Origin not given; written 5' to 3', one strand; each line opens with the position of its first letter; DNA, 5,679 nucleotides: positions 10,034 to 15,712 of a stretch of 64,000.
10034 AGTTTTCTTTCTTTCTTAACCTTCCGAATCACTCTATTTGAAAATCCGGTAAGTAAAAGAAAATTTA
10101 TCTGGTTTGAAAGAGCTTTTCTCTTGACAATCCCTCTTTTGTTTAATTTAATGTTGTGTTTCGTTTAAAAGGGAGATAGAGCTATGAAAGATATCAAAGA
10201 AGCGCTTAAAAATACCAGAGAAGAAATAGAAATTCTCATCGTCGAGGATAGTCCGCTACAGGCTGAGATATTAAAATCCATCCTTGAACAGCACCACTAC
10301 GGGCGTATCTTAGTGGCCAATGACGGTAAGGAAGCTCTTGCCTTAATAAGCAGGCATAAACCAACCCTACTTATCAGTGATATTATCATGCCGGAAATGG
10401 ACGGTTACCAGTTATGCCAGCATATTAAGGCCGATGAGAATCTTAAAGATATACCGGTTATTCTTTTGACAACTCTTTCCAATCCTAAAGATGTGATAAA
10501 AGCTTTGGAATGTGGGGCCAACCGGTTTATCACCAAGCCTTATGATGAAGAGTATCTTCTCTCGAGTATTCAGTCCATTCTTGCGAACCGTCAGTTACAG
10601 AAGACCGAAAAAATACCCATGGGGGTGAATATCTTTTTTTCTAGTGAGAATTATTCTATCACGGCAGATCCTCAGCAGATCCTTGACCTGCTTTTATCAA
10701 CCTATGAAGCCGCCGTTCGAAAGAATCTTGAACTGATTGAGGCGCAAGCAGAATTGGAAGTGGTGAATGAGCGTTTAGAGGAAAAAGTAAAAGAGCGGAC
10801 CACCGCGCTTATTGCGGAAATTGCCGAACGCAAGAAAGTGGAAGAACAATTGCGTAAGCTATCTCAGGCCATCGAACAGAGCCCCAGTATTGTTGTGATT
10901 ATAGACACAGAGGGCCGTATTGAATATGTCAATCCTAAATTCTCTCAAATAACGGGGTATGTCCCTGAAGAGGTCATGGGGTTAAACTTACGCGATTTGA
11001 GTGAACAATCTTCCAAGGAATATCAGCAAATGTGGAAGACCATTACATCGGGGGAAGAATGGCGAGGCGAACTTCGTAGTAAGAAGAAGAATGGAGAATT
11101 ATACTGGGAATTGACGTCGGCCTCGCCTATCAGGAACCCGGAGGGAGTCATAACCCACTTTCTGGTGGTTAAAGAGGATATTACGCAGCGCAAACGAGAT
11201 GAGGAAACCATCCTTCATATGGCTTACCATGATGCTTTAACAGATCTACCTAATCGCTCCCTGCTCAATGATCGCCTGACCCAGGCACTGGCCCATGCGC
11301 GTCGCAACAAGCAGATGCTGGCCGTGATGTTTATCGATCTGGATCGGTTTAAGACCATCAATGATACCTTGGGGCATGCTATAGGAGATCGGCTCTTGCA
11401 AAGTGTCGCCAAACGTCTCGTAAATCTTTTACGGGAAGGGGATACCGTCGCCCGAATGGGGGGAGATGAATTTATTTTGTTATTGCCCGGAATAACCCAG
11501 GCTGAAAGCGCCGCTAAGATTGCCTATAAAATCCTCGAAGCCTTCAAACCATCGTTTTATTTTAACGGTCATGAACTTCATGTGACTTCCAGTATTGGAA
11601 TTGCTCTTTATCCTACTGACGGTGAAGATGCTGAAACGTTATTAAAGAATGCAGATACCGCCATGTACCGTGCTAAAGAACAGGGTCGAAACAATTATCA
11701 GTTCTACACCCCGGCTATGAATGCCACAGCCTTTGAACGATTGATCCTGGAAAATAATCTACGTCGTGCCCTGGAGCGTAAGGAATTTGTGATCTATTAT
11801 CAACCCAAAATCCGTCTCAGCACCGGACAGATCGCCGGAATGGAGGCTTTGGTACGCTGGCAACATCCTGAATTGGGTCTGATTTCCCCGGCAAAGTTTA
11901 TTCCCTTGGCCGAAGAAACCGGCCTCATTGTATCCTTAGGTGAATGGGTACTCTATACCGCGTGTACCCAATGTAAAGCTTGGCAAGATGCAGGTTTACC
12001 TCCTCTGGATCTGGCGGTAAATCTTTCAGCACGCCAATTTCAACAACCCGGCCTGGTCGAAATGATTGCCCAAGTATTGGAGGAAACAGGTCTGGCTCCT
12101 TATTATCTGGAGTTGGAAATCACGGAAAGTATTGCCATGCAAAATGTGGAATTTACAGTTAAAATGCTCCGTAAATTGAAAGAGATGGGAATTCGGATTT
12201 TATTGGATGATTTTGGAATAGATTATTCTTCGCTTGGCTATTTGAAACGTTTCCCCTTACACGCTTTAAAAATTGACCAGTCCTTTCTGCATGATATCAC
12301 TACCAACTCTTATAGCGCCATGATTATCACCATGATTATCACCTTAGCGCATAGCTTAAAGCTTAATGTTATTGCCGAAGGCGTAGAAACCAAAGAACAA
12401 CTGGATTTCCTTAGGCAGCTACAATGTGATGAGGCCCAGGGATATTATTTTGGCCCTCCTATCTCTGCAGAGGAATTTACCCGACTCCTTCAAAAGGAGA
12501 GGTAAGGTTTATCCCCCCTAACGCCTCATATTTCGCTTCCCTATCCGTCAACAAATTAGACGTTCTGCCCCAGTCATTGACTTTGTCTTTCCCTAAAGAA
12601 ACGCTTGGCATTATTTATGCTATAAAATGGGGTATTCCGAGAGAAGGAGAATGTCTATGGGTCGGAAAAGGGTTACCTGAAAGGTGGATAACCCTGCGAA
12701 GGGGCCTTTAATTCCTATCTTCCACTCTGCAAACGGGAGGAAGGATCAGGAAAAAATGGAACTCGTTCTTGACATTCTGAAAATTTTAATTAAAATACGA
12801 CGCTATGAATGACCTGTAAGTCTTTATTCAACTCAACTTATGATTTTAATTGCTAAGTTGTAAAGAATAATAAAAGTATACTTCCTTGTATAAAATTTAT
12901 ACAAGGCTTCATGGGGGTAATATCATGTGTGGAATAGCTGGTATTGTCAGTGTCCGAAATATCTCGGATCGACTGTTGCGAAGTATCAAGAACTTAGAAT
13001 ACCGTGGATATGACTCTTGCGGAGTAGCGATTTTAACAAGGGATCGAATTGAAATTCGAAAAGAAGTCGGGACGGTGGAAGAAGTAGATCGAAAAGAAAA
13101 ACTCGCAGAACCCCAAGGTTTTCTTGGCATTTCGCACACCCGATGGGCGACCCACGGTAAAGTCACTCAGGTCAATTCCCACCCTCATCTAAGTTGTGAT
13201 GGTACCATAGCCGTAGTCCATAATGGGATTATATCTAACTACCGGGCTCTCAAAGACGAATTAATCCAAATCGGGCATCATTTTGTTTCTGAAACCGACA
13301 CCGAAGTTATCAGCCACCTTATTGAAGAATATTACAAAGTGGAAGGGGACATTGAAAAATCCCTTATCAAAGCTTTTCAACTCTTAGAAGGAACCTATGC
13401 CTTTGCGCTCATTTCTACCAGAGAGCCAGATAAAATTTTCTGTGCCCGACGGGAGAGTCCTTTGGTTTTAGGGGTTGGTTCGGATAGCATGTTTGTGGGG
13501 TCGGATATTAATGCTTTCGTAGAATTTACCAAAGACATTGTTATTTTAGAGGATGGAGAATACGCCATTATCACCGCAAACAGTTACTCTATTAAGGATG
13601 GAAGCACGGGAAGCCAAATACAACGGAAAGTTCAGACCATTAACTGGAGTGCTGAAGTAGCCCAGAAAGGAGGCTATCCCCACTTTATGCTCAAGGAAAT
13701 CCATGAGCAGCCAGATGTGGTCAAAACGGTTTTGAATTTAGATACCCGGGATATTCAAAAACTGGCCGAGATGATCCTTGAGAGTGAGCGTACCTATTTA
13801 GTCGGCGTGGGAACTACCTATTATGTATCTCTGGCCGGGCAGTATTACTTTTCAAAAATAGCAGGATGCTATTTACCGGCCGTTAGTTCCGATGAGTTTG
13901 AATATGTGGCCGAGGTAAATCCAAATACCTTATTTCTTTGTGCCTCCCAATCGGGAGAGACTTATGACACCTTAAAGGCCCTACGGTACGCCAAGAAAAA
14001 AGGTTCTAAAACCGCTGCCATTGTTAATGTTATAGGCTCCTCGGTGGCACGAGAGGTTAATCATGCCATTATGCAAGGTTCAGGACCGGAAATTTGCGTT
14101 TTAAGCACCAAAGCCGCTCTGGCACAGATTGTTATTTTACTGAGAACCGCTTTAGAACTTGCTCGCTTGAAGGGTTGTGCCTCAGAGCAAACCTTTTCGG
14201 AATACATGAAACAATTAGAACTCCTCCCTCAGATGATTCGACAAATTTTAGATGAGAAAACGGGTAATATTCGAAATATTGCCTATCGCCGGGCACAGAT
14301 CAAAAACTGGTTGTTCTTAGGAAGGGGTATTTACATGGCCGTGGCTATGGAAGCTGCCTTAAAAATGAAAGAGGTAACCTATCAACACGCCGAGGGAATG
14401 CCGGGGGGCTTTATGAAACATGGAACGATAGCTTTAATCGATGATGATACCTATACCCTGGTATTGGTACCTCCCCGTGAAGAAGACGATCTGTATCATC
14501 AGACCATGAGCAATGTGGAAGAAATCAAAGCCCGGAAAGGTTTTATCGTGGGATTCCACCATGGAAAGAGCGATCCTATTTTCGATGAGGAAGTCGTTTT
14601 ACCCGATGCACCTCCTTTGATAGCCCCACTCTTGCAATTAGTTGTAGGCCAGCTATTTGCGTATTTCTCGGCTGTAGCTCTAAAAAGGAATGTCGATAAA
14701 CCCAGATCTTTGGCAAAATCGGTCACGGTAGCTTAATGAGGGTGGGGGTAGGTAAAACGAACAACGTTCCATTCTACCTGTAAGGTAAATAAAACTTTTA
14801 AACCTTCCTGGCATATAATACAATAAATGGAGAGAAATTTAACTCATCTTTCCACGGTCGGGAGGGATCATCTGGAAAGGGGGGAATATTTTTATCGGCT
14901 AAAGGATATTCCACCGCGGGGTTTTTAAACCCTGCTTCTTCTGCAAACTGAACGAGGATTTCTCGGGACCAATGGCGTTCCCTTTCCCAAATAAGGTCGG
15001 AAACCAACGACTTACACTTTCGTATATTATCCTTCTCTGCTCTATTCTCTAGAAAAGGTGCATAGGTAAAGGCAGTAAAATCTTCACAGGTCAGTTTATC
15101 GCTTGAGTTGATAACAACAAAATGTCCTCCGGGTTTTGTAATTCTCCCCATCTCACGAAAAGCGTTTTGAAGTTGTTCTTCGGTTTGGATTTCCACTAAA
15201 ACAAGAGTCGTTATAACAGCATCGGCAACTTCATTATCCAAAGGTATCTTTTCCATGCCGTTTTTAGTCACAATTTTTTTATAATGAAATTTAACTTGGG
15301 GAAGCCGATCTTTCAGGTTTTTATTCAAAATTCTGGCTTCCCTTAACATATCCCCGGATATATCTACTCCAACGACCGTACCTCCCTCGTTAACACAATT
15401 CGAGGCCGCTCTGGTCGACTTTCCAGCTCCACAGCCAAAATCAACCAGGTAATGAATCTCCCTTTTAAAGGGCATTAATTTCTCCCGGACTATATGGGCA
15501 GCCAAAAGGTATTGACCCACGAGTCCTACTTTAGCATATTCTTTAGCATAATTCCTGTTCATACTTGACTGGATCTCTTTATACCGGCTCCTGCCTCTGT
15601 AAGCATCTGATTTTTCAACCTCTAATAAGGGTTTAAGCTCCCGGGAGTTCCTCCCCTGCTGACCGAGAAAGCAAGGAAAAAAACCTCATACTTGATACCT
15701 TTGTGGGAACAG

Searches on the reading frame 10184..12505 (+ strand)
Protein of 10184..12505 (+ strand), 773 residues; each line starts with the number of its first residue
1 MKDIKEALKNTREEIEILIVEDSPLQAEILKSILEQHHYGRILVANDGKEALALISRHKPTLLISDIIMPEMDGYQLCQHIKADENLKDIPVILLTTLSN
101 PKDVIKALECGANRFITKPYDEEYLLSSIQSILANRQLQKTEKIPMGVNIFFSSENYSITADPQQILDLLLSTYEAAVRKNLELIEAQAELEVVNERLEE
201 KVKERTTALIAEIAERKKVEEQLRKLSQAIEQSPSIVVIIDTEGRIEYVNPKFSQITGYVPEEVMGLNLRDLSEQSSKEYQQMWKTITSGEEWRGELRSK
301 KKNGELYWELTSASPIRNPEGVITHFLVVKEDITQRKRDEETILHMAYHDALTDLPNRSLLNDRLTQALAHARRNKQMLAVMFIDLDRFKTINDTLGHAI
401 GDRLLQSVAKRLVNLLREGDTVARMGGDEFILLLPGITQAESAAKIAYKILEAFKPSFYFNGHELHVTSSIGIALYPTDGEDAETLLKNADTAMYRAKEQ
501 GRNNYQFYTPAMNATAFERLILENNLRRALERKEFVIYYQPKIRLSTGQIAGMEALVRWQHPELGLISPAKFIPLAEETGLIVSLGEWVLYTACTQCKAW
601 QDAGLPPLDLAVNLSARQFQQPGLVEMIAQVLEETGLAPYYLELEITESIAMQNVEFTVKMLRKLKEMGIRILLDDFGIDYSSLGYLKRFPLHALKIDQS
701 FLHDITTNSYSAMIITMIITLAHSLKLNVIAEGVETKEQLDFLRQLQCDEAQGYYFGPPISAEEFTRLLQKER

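Call 48: search_protein_families(library=pfam, proteins=[window:10184-12505:+], max_evalue=0.00001)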
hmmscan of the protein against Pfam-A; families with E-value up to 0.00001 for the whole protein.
window:10184-12505:+ (773 aa): 8 families
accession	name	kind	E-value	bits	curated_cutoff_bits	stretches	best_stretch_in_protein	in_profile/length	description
PF00563.25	EAL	-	1.3e-76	257.6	31.3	1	524-759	2-236/236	EAL domain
PF00990.26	GGDEF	-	8.3e-58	195.1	23.8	1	347-504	1-161/161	Diguanylate cyclase, GGDEF domain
PF00072.30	Response_reg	-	5.3e-30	104.3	30.2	1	17-129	1-110/111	Response regulator receiver domain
PF13426.13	PAS_9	-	1.5e-21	77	27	1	235-335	2-103/103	PAS domain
PF00989.32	PAS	-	3.7e-21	75.7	22.6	1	226-333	3-113/113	PAS fold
PF08448.16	PAS_4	-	1.6e-16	60.9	23.1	1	231-338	2-110/110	PAS fold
PF08447.18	PAS_3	-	1.1e-11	45.3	25.6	1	247-327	2-86/89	PAS fold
PF13188.13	PAS_8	-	4.4e-09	36.4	21.8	1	225-275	2-53/65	PAS domain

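Call 75: list_cluster_members(proteins=[window:10184-12505:+, window:40458-41960:+, window:17664-19991:-, window:1202-3154:+, window:38896-40164:-])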
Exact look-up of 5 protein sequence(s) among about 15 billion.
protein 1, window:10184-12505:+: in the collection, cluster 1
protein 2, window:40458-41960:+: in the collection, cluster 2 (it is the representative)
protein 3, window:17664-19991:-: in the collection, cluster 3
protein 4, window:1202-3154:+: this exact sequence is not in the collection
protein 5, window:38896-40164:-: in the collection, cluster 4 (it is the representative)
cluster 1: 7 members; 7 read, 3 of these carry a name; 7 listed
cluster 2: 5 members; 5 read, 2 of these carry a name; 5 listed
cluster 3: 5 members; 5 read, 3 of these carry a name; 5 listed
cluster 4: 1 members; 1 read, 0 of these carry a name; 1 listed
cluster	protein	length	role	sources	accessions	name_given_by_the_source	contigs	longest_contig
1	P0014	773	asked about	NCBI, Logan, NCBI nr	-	-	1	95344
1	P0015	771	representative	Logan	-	-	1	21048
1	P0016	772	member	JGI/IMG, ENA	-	diguanylate cyclase (GGDEF)-like protein/PAS domain S-box-containing protein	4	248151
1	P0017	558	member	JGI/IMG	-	diguanylate cyclase (GGDEF)-like protein/PAS domain S-box-containing protein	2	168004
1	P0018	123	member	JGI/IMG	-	EAL domain-containing protein (putative c-di-GMP-specific phosphodiesterase class I)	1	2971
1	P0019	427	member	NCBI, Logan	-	-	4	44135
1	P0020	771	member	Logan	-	-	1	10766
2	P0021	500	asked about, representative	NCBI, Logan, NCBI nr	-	-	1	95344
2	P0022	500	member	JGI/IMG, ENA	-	transcriptional regulator with XRE-family HTH domain/Zn-dependent peptidase ImmA (M78 ...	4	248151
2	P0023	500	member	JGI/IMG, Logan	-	hypothetical protein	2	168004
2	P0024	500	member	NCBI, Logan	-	-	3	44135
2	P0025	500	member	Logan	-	-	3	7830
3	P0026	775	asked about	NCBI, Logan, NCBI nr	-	-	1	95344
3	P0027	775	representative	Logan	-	-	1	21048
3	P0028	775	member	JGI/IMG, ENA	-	methyl-accepting chemotaxis protein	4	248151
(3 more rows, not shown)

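Call 76: find_encoding_contigs(protein=P0016, flank=10000, max_places=4)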
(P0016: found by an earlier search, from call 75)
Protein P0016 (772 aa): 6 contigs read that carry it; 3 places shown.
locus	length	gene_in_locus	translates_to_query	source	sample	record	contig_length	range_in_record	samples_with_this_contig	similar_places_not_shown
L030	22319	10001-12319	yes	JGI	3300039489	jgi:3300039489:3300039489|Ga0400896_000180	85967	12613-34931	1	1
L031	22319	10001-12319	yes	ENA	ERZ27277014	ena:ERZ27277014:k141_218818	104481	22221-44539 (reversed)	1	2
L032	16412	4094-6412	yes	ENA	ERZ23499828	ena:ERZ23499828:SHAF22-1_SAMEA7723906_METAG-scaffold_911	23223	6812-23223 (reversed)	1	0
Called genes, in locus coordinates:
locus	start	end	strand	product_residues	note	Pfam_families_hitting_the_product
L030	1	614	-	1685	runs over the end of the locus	-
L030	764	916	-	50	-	-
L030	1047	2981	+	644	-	PF13491:FtsK_4TM, PF17854:FtsK_alpha, PF01580:FtsK_SpoIIIE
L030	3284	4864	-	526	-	PF13625:Helicase_C_3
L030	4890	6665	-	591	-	PF01464:SLT, PF23473:LysM3_LYK4_5 (faint), PF01476:LysM, PF23577:LysM_RLK (faint), PF01476:LysM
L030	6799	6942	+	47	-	-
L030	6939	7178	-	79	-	PF04368:DUF507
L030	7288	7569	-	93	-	PF04368:DUF507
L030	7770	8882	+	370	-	PF21016:RlmN_N, PF04055:Radical_SAM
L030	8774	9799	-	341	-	PF01210:NAD_Gly3P_dh_N, PF02558:ApbA, PF03446:NAD_binding_2 (weak), PF03807:F420_oxidored, PF07479:NAD_Gly3P_dh_C, PF20618:GPD_NAD_C_bact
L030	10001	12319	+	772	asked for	PF00072:Response_reg, PF00989:PAS, PF08448:PAS_4, PF13188:PAS_8 (weak), PF13426:PAS_9, PF08447:PAS_3, PF00990:GGDEF, PF00563:EAL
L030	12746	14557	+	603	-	PF13522:GATase_6, PF13537:GATase_7, PF01380:SIS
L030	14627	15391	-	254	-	PF01209:Ubie_methyltran, PF08241:Methyltransf_11, PF08242:Methyltransf_12, PF13649:Methyltransf_25, PF13847:Methyltransf_31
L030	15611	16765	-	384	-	-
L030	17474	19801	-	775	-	PF02743:dCache_1, PF22309:HK-GC-Chemotax_sensor (weak), PF00672:HAMP, PF00015:MCPsignal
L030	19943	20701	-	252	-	PF00497:SBP_bac_3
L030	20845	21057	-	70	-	-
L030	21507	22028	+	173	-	PF01584:CheW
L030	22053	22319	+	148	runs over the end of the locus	PF01584:CheW (weak)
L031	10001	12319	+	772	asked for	PF00072:Response_reg, PF00989:PAS, PF08448:PAS_4, PF13188:PAS_8 (weak), PF13426:PAS_9, PF08447:PAS_3, PF00990:GGDEF, PF00563:EAL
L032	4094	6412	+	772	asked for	PF00072:Response_reg, PF00989:PAS, PF08448:PAS_4, PF13188:PAS_8 (weak), PF13426:PAS_9, PF08447:PAS_3, PF00990:GGDEF, PF00563:EAL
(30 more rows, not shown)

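Call 77: find_encoding_contigs(protein=P0022, flank=10000, max_places=4)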
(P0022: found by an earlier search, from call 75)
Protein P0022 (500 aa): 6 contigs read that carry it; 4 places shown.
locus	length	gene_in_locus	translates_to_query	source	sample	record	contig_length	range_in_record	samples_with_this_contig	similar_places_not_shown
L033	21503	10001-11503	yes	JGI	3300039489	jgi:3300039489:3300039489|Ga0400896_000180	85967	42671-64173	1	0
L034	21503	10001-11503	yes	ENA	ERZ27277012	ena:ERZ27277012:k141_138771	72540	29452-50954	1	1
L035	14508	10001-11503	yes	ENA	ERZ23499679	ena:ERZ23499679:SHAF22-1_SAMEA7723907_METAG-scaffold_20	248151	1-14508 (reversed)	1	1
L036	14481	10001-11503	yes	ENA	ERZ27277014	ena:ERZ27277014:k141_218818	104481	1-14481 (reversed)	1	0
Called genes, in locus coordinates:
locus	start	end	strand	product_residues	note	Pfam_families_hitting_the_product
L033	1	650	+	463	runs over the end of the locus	-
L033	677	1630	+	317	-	PF03706:LPG_synthase_TM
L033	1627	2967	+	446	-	PF03447:NAD_binding_3, PF00742:Homoserine_dh, PF01842:ACT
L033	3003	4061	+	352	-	PF00291:PALP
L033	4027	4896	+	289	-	PF01209:Ubie_methyltran, PF02353:CMAS, PF13489:Methyltransf_23, PF08241:Methyltransf_11, PF08242:Methyltransf_12 (weak), PF13649:Methyltransf_25, PF13847:Methyltransf_31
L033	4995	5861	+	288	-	PF13370:Fer4_13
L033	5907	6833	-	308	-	PF00175:NAD_binding_1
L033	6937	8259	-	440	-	PF05496:RuvB_N, PF00004:AAA, PF07728:AAA_5 (faint), PF13173:AAA_14 (weak), PF13401:AAA_22 (faint), PF16193:AAA_assoc_2, PF12002:MgsA_C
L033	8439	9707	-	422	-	PF00463:ICL, PF13714:PEP_mutase, PF00463:ICL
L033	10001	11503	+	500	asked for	PF01381:HTH_3, PF12844:HTH_19, PF13413:HTH_25 (faint), PF13443:HTH_26, PF13560:HTH_31, PF06114:Peptidase_M78 (weak)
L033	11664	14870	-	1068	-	PF25778:DUF7948, PF06739:SBBP, PF01839:FG-GAP (faint), PF06739:SBBP (weak), PF13517:FG-GAP_3 (weak)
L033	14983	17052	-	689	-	PF06739:SBBP (faint), PF17164:DUF5122 (faint)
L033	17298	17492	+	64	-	-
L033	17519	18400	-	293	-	PF00106:adh_short, PF08643:DUF1776, PF08659:KR (weak), PF13561:adh_short_C2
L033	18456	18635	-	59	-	-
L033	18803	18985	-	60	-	-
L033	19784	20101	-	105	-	PF05685:Uma2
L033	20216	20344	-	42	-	-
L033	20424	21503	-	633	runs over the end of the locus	PF00890:FAD_binding_2 (faint), PF01134:GIDA, PF07992:Pyr_redox_2, PF12831:FAD_oxidored (weak), PF21680:GIDA_C_1st, PF13932:SAM_GIDA_C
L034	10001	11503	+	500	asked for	PF01381:HTH_3, PF12844:HTH_19, PF13413:HTH_25 (faint), PF13443:HTH_26, PF13560:HTH_31, PF06114:Peptidase_M78 (weak)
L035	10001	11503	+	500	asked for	PF01381:HTH_3, PF12844:HTH_19, PF13413:HTH_25 (faint), PF13443:HTH_26, PF13560:HTH_31, PF06114:Peptidase_M78 (weak)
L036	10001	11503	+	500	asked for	PF01381:HTH_3, PF12844:HTH_19, PF13413:HTH_25 (faint), PF13443:HTH_26, PF13560:HTH_31, PF06114:Peptidase_M78 (weak)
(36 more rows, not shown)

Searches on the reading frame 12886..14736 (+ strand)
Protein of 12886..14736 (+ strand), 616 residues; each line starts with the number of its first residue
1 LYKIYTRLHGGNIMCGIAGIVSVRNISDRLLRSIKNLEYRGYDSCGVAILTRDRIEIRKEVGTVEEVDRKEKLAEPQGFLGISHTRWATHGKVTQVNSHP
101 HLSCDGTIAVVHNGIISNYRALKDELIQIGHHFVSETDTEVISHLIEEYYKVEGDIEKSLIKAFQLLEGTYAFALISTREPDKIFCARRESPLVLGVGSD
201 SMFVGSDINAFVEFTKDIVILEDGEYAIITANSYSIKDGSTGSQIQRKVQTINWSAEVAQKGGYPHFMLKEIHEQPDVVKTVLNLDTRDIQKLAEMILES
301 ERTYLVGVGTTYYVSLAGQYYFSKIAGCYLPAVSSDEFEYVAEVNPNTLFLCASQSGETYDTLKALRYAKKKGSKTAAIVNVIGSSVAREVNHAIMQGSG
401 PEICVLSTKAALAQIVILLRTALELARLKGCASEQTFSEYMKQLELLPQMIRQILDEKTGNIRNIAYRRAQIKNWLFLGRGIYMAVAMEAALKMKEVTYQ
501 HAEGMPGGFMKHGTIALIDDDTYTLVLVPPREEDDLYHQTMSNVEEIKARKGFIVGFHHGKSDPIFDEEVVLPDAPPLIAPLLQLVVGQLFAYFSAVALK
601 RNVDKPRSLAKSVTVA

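Call 48: search_protein_families(library=pfam, proteins=[window:12886-14736:+], max_evalue=0.00001)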
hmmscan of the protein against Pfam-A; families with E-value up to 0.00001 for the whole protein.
window:12886-14736:+ (616 aa): 3 families
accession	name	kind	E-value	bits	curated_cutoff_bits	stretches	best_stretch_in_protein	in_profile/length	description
PF01380.27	SIS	-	3.2e-29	101.8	25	2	297-418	2-125/131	SIS domain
PF13522.11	GATase_6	-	4.1e-18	66.1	27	1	80-206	12-129/130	Glutamine amidotransferase domain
PF13537.11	GATase_7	-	1e-17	64.7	25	1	97-212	12-122/123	Glutamine amidotransferase domain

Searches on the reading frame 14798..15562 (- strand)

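Call 48: search_protein_families(library=pfam, proteins=[window:14798-15562:-], max_evalue=0.00001)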
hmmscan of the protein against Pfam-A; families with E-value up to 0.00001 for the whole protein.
window:14798-15562:- (254 aa): 6 families
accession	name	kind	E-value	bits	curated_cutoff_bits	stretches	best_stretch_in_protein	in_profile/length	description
PF08241.18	Methyltransf_11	-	3.6e-15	56.8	21.2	1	40-150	1-95/95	Methyltransferase domain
PF13649.12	Methyltransf_25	-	1.1e-14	55.3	27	1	40-146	2-97/97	Methyltransferase domain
PF13847.12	Methyltransf_31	-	1.5e-13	51.1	27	1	40-164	8-128/145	Methyltransferase domain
PF01209.24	Ubie_methyltran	-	1.5e-11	44.6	20.1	1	35-163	47-163/233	ubiE/COQ5 methyltransferase family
PF08242.18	Methyltransf_12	-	7.6e-10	39.8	30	1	40-148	1-98/98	Methyltransferase domain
PF13489.12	Methyltransf_23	-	1.6e-06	28.4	27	1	28-213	15-160/164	Methyltransferase domain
